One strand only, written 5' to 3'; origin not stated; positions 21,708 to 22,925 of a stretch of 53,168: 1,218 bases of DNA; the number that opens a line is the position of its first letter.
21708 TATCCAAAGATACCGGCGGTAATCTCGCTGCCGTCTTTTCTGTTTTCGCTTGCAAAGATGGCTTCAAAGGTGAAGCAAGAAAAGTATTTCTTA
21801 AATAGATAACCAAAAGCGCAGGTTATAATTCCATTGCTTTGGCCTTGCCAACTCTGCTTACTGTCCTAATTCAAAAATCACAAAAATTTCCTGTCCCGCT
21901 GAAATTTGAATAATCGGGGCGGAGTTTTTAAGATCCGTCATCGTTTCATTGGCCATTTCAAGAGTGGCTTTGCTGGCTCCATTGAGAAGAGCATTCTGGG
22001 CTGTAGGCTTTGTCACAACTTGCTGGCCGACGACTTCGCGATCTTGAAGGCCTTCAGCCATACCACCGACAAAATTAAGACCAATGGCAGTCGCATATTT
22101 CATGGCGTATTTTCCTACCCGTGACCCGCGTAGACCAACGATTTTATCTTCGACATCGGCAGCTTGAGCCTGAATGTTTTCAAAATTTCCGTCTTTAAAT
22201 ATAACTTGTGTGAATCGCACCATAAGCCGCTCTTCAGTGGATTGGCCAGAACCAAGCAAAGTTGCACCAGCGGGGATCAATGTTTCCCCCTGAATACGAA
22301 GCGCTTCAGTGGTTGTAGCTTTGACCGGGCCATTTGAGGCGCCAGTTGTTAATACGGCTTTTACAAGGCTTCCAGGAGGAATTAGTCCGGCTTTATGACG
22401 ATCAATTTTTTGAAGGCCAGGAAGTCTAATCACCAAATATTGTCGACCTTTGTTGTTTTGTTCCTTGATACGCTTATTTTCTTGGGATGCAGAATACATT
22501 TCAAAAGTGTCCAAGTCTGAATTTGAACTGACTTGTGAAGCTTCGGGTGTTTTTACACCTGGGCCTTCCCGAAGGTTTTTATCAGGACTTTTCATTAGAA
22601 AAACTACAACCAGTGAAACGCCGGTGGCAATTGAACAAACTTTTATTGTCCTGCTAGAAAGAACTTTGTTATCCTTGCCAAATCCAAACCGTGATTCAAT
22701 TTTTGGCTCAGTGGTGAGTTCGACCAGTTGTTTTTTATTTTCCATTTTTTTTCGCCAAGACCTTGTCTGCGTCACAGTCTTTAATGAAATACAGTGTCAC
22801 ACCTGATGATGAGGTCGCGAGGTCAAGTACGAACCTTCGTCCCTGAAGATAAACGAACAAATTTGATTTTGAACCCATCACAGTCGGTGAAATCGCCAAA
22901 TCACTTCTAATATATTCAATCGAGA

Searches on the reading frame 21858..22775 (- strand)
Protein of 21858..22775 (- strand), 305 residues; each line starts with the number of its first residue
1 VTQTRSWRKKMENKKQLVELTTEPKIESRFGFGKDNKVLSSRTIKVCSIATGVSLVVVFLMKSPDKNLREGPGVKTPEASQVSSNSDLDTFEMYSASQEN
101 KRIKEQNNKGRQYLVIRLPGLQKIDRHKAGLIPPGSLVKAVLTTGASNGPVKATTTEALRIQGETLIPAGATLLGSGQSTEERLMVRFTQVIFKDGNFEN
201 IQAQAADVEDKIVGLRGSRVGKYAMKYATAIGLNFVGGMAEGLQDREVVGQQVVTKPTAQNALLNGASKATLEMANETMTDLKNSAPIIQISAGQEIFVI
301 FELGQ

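Call 36: search_protein_families(library=pfam, proteins=[window:21858-22775:-], max_evalue=0.01)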
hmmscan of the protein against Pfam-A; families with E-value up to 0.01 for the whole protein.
window:21858-22775:- (305 aa): 2 families
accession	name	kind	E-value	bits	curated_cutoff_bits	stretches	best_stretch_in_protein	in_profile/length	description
PF03743.19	TrbI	-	2.6e-21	76.8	35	1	132-302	2-183/188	Bacterial conjugation TrbI-like protein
PF12508.14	Transposon_TraM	-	8.7e-05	23.6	25.1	1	146-283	12-137/145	Conjugative transposon, TraM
